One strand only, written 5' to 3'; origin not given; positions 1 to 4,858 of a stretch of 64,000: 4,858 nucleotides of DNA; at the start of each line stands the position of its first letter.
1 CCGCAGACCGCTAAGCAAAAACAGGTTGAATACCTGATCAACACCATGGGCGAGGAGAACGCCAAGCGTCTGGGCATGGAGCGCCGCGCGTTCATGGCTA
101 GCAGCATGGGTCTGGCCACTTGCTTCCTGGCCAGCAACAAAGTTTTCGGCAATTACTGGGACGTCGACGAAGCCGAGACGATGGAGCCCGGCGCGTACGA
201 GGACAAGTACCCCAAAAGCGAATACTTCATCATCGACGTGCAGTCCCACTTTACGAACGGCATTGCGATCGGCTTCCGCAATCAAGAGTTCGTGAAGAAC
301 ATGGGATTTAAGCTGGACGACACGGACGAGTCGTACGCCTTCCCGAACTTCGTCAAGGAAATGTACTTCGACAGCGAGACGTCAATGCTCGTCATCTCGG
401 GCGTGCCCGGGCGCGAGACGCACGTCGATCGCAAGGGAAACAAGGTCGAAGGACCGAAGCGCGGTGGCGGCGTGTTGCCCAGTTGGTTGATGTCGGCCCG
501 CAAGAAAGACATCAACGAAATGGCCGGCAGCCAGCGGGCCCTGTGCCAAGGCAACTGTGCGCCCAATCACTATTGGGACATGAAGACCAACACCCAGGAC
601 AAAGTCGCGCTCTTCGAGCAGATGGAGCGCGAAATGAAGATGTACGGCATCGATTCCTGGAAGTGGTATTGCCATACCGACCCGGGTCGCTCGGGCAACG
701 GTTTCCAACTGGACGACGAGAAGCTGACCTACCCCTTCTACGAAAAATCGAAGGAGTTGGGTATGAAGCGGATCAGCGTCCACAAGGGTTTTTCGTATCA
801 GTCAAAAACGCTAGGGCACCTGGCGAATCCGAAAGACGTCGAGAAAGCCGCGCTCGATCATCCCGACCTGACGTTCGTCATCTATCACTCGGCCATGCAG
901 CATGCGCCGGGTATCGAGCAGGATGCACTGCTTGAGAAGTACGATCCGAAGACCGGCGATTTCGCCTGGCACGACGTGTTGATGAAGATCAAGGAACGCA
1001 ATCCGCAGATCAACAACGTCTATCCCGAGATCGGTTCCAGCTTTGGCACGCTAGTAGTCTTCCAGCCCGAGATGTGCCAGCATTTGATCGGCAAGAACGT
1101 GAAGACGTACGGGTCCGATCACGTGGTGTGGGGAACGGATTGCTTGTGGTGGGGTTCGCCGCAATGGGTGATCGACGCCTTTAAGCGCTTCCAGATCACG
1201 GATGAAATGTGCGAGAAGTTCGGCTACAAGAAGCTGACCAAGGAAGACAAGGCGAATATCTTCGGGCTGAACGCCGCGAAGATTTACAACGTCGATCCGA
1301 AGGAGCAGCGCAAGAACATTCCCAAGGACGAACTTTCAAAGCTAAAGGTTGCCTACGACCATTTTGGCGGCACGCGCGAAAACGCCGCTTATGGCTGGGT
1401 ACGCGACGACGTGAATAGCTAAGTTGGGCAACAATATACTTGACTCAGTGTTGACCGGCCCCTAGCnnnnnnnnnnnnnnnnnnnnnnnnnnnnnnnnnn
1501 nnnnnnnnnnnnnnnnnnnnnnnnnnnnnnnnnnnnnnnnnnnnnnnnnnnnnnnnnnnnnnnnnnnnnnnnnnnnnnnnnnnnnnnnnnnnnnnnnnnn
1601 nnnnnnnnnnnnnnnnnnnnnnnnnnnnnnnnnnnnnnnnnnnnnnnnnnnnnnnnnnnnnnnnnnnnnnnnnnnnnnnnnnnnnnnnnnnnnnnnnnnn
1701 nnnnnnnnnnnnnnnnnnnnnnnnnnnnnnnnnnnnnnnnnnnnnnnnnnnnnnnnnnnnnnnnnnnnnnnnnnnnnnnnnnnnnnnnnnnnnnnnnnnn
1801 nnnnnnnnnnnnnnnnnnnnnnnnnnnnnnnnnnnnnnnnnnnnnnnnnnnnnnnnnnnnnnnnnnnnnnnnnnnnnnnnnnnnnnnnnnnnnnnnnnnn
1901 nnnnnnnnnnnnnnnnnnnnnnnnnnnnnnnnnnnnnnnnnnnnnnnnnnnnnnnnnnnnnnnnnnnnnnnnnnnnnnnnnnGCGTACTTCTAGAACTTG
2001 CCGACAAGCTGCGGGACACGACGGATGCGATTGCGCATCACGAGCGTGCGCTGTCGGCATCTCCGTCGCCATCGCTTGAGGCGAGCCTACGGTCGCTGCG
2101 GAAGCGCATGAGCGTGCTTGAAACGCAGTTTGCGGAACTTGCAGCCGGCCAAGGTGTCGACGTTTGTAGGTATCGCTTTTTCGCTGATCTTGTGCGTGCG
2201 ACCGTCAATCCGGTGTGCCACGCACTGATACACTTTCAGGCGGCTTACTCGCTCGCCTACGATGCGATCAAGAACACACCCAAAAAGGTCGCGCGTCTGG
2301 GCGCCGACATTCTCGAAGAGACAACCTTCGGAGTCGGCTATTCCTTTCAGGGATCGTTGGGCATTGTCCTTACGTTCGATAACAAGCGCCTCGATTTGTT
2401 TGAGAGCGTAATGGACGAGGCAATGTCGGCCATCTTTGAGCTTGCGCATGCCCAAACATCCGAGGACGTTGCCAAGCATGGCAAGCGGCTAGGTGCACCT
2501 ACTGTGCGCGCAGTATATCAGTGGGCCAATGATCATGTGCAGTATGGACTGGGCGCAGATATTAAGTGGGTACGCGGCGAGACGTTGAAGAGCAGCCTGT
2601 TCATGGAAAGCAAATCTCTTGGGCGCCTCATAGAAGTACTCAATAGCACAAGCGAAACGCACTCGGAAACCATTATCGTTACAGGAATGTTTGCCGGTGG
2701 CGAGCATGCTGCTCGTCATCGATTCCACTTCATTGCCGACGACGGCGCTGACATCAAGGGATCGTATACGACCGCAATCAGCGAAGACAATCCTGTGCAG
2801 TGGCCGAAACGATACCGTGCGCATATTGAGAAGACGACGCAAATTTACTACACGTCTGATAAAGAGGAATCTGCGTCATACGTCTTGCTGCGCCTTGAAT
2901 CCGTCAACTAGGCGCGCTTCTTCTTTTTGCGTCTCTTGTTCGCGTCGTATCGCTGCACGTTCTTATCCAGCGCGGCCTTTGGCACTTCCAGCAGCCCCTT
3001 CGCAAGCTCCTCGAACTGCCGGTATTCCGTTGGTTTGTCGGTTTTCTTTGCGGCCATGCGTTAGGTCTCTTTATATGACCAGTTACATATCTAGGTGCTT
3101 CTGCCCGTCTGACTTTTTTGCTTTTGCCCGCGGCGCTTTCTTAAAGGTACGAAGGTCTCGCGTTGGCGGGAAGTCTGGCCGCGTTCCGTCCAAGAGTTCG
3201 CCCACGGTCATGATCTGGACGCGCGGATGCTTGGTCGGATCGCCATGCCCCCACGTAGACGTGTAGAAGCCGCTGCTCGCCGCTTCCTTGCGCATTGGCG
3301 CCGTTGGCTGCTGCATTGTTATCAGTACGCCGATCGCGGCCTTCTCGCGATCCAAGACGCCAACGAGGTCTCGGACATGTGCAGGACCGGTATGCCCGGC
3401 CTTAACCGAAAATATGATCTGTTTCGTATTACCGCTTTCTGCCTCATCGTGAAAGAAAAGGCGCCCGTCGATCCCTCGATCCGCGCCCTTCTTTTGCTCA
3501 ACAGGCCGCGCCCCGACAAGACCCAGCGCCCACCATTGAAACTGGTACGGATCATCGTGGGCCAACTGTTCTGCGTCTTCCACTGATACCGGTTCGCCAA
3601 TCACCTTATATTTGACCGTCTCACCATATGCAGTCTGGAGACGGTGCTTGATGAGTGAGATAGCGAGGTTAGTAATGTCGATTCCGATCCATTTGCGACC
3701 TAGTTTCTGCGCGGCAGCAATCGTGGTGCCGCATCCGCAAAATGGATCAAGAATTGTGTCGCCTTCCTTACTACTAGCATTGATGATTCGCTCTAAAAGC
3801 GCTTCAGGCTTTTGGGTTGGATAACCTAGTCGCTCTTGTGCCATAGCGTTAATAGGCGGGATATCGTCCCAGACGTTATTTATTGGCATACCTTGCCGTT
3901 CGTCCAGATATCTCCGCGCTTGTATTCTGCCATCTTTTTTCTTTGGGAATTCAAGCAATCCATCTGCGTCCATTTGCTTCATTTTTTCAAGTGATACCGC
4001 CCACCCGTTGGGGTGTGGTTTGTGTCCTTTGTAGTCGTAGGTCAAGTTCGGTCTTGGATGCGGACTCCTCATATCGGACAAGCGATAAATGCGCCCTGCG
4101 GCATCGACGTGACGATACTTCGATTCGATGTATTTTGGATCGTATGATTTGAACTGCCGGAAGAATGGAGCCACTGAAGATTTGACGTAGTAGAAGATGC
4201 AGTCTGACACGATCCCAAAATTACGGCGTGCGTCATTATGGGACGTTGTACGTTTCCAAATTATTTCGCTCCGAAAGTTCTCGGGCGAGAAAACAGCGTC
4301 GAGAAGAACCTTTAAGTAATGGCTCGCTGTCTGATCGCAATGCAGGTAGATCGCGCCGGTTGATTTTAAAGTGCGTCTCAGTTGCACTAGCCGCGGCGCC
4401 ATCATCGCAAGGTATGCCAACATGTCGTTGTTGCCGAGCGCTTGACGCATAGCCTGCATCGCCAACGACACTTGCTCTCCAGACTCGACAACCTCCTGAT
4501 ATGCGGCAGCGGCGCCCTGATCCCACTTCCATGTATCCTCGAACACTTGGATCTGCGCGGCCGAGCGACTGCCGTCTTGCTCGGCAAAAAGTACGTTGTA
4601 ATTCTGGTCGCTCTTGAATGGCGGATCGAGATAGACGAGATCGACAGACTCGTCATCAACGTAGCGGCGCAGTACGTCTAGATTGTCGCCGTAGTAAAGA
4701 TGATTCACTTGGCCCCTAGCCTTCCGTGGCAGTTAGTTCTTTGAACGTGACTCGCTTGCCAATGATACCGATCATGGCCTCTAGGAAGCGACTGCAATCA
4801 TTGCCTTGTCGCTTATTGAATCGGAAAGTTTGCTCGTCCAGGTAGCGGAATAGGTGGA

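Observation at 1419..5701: Intact 4.3-kb IS1595-family transporter IS inserted on the stop codon of a host gene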

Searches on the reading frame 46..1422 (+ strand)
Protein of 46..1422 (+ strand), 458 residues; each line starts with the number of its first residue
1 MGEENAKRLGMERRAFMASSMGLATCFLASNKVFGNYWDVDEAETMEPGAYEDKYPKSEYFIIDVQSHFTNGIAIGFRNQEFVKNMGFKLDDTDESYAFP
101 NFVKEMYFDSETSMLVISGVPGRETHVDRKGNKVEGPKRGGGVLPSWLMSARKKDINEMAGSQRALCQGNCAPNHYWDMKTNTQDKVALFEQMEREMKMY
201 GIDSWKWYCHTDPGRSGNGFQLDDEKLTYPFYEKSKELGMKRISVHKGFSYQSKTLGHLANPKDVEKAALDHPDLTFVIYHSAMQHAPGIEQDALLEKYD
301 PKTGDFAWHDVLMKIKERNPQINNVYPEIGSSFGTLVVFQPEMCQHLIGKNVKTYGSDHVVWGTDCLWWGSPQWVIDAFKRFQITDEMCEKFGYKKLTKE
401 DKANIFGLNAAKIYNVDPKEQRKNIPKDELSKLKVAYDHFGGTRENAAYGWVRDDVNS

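Call 8: search_protein_families(library=pfam, proteins=[window:46-1419:+], max_evalue=0.01)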
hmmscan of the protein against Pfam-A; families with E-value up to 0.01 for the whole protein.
window:46-1419:+ (458 aa): 1 family
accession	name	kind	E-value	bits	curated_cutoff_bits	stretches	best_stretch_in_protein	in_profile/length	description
PF04909.20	Amidohydro_2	-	1.7e-19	71.1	26.4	1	184-415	89-288/289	Amidohydrolase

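Call 20: find_encoding_contigs(protein=window:46-1422:+, flank=10000, max_places=10)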
Protein window:46-1422:+ (458 aa): 1 contig read that carries it; 1 place shown.
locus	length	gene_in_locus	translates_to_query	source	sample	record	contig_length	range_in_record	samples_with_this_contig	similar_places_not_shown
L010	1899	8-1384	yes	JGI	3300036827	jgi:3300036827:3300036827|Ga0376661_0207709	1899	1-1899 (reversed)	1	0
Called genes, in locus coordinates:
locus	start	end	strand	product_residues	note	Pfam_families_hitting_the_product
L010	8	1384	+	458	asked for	PF04909:Amidohydro_2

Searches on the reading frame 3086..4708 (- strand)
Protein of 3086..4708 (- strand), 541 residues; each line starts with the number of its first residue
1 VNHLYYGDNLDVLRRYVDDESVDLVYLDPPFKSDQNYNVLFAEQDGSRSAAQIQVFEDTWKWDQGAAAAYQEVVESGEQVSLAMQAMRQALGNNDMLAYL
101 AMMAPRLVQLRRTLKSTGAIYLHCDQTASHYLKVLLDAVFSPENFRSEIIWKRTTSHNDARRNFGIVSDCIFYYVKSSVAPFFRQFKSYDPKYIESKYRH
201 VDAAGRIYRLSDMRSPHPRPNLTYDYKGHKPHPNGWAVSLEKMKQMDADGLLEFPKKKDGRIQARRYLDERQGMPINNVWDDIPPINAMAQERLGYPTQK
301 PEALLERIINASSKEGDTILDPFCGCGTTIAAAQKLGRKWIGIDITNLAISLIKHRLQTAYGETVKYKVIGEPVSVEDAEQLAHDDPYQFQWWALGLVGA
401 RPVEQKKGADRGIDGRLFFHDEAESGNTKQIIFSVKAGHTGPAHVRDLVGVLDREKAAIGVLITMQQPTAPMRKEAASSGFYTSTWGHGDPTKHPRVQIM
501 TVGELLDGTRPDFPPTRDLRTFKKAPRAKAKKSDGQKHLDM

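Call 8: search_protein_families(library=pfam, proteins=[window:3086-4708:-], max_evalue=0.01)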
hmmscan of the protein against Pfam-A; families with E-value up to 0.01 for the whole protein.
window:3086-4708:- (541 aa): 7 families
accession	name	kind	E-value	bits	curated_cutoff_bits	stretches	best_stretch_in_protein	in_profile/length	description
PF01555.25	N6_N4_Mtase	-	4.3e-43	148.2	26.7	1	22-353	1-219/221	DNA methylase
PF22722.2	NA-iREase1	-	4.1e-09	36.8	27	1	404-507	18-106/106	NACHT-associated inactive Restriction Endonuclease 1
PF04471.18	Mrr_cat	-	5.4e-07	30.2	21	1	405-478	28-99/115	Restriction endonuclease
PF02086.21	MethyltransfD12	-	4.8e-05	23.6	22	0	303-356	7-61/253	D12 class N6 adenine-specific DNA methyltransferase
PF03602.21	Cons_hypoth95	-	0.00058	20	24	0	7-40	98-132/182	Conserved hypothetical protein 95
PF13847.12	Methyltransf_31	-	0.0012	19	27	1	314-360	2-51/145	Methyltransferase domain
PF01170.24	UPF0020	-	0.0057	16.8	22.3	0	311-338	24-51/197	RMKL-like, methyltransferase domain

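Call 9: search_protein_families(library=padloc, proteins=[window:3086-4708:-], max_evalue=0.01)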
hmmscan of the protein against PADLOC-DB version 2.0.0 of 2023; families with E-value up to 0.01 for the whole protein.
window:3086-4708:- (541 aa): 81 families (the best 25 are shown)
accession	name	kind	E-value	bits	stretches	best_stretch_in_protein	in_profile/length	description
PDLC03354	MTase_II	-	2.9e-60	202.4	2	85-366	112-391/425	Type II methyltransferase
PDLC03339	MTase_II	-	2.7e-57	192.4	3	244-359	162-273/399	Type II methyltransferase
PDLC03300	MTase_II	-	3.8e-43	145.7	2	273-361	194-280/302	Type II methyltransferase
PDLC03638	MTase_III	-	6.8e-42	141.7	1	98-359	430-679/816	Type III methyltransferase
PDLC03644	MTase_III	-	1.3e-38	131.1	1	99-360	109-396/542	Type III methyltransferase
PDLC03299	MTase_II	-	1.5e-37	127.7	3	277-367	178-269/296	Type II methyltransferase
PDLC03633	MTase_III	-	1.5e-37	127.6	2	294-398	290-388/616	Type III methyltransferase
PDLC03636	MTase_III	-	2.7e-37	126.8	2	271-358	310-406/575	Type III methyltransferase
PDLC03371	MTase_II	-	4.2e-33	113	2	233-360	149-255/260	Type II methyltransferase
PDLC03635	MTase_III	-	1.9e-31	107.5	2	267-358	481-573/708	Type III methyltransferase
PDLC03641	MTase_III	-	2.1e-31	107.2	1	2-338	105-433/657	Type III methyltransferase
PDLC03634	MTase_III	-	3.1e-29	100.3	1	6-332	99-425/621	Type III methyltransferase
PDLC03216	MTase_II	-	4.3e-24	83.2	1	296-360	194-258/364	Type II methyltransferase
PDLC03238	MTase_II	-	7.1e-24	82.6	2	271-360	280-366/428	Type II methyltransferase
PDLC03265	MTase_II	-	5.6e-23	79.9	2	265-358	240-329/333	Type II methyltransferase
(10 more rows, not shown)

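Call 10: search_protein_families(library=ncbifam, proteins=[window:3086-4708:-], max_evalue=0.01)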
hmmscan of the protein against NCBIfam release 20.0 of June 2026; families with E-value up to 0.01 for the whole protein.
window:3086-4708:- (541 aa): 6 families
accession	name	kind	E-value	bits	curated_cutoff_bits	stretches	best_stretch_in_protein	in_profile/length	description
NF008572.0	PRK11524.1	equivalog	3.7e-31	108.3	292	3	277-359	177-258/294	adenine-specific DNA-methyltransferase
NF050803.1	DnaMtaseCcrMCaul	equivalog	2.6e-22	79.2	830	1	295-359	185-249/350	adenine-specific DNA-methyltransferase CcrM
NF010253.0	PRK13699.1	subfamily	1.3e-10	41.3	244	1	296-347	144-195/226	DNA methyltransferase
TIGR01177.1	TIGR01177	hypoth_equivalog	6.2e-06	25.7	316.55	1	311-357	178-224/330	TIGR01177 family methyltransferase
NF011529.0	PRK14968.1-3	equivalog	0.0028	17.1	162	1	297-359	19-78/198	putative methyltransferase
NF043040.1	corrin_prot_MT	hypoth_equivalog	0.0055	16.2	180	0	302-365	28-92/216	corrinoid protein-associated methyltransferase CpaM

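Call 44: search_solved_structures(query=window:3086-4708:-, max_evalue=0.001)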
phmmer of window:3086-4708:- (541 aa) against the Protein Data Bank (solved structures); distinct sequences matched with E-value up to 0.001: 14.
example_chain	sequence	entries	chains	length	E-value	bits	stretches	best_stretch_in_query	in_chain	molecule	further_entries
6pbd_A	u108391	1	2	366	8.2e-16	60.9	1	293-345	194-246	Modification methylase CcrMI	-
6k0w_B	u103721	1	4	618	1.8e-14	56.5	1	2-177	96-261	Adenine specific DNA methyltransferase (Mod)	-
9c3u_A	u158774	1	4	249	8.6e-14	54.2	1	273-352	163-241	Methyltransferase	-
8urk_A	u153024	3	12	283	1.3e-13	53.7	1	273-355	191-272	Methyltransferase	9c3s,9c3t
1eg2_A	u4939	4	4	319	1.7e-11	46.7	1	271-345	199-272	MODIFICATION METHYLASE RSRI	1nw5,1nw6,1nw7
1nw8_A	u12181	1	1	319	2e-11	46.4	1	271-345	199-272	MODIFICATION METHYLASE RSRI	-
1g60_A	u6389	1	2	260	1.5e-10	43.5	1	293-346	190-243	Adenine-specific Methyltransferase MboIIA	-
8s9m_A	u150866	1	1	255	5.8e-10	41.6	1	292-361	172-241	DNA cytosine-N4 methyltransferase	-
8s9n_A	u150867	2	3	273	7.4e-10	41.3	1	292-361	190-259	DNA cytosine-N4 methyltransferase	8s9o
4zcf_A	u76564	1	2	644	9.6e-10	40.9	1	4-178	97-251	Restriction endonuclease EcoP15I, modification subunit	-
2zie_A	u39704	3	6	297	1.4e-09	40.4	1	276-357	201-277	Putative modification methylase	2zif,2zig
5hek_A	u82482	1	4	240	3.8e-09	38.9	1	291-357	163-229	Adenine specific DNA methyltransferase (DpnA)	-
5hfj_A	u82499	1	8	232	4.2e-09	38.8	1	291-357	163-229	Adenine specific DNA methyltransferase (DpnA)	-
7dsu_A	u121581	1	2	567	4.5e-07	32.1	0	97-147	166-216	Mbo45V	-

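Call 81: find_homologous_proteins(query=window:3086-4708:-, max_evalue=1e-20)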
Query window:3086-4708:- (541 aa): 8000 proteins with E <= 1e-20 among 8000 candidates; the best 120 are listed.
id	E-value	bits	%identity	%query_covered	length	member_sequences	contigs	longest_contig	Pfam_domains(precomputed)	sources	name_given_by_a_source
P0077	0.0e+0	1262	100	100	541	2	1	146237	PF22722.3,PF04471.19,PF01555.25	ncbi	ncbi:MAG TPA: DNA methyltransferase [Pirellulales bacterium]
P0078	1.6e-276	936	75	98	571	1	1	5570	PF22722.3,PF04471.19,PF01555.25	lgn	-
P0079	4.4e-268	908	72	100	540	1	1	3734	PF02086.22,PF22722.3,PF04471.19,PF01555.25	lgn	-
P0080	3.5e-263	892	72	99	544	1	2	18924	PF22722.3,PF01555.25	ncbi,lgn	-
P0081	2.0e-259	880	72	95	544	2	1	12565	PF22722.3,PF04471.19,PF01555.25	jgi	jgi:site-specific DNA-methyltransferase (adenine-specific)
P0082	5.3e-257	872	70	99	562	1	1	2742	PF22722.3,PF01555.25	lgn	-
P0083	3.5e-255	866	71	98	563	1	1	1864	PF22722.3,PF04471.19,PF01555.25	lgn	-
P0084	2.5e-254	863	69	100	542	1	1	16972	PF22722.3,PF04471.19,PF01555.25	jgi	jgi:DNA modification methylase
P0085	5.6e-254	862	70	100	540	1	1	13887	PF22722.3,PF04471.19,PF01555.25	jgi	jgi:DNA modification methylase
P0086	1.2e-250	851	70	97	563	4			PF22722.3,PF04471.19,PF01555.25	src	-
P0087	1.2e-249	848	69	100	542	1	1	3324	PF22722.3,PF04471.19,PF01555.25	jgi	-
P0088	1.7e-249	847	67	100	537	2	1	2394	PF22722.3,PF01555.25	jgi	jgi:site-specific DNA-methyltransferase (adenine-specific)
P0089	3.1e-248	843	68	99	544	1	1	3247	PF13847.13,PF02086.22,PF22722.3,PF04471.19,PF01555.25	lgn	-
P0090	5.9e-248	842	68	98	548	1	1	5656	PF22722.3,PF01555.25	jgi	jgi:site-specific DNA-methyltransferase (adenine-specific)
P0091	5.7e-246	835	68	100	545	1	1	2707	PF22722.3,PF04471.19,PF01555.25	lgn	-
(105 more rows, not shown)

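Call 82: find_encoding_contigs(protein=P0078, flank=5000, max_places=2)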
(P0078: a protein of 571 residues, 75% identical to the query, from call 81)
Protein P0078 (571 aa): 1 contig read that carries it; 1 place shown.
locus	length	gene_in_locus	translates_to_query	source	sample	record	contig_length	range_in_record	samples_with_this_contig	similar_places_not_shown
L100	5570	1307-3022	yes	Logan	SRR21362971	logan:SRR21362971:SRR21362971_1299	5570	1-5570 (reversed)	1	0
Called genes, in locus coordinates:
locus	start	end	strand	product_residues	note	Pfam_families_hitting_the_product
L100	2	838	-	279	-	?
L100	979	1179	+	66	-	-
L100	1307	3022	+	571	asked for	PF01555:N6_N4_Mtase, PF04471:Mrr_cat (weak), PF22722:NA-iREase1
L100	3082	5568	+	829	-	?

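Call 83: find_encoding_contigs(protein=P0080, flank=6000, max_places=2)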
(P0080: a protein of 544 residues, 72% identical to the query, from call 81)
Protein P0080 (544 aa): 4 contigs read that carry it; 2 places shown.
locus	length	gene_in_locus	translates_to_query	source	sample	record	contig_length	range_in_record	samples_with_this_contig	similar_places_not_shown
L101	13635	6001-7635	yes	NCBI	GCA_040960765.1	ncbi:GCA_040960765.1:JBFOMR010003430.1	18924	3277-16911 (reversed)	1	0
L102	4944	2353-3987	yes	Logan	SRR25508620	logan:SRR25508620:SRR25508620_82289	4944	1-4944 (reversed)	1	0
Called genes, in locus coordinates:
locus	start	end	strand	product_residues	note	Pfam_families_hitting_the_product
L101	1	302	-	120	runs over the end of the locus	-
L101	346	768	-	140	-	-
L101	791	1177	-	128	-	-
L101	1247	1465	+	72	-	PF13560:HTH_31, PF01381:HTH_3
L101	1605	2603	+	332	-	-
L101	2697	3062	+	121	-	-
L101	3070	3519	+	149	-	-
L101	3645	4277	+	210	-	PF10107:Endonuc_Holl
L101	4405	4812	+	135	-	-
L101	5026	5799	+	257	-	PF18863:AbiJ_NTD4, PF14355:Abi_C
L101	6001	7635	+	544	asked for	PF01555:N6_N4_Mtase, PF22722:NA-iREase1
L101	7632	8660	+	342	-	PF13289:SIR2_2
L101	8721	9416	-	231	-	PF04326:SLFN_AlbA_2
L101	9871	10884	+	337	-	-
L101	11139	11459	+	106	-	PF12728:HTH_17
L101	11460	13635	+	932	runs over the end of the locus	PF13481:AAA_25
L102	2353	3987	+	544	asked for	PF01555:N6_N4_Mtase, PF22722:NA-iREase1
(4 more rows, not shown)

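Call 84: find_encoding_contigs(protein=P0084, flank=6000, max_places=2)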
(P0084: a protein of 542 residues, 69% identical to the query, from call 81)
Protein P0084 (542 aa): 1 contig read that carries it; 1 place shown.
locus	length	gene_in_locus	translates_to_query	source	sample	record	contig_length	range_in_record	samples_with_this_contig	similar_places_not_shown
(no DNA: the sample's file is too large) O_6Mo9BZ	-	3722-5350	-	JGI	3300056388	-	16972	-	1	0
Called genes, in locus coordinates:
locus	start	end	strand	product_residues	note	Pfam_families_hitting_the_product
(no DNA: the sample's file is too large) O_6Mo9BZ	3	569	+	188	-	?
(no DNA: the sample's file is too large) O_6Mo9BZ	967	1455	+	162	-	-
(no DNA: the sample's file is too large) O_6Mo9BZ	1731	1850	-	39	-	-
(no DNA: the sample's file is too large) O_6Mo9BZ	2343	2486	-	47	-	-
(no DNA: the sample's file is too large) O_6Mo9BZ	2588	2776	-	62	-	PF09926:DUF2158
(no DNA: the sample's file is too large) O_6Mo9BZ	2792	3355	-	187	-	-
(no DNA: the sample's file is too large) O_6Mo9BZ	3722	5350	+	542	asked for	PF01555:N6_N4_Mtase, PF04471:Mrr_cat (weak), PF22722:NA-iREase1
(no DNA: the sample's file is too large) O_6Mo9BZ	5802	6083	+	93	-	-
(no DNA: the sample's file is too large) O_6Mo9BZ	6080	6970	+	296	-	PF05869:Dam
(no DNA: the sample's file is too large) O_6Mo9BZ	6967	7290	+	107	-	-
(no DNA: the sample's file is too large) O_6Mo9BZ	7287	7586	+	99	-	-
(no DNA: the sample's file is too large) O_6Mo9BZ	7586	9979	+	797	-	PF08706:D5_N, PF19263:DUF5906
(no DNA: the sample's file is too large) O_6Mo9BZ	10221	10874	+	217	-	-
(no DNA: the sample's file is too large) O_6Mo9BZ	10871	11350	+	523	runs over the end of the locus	-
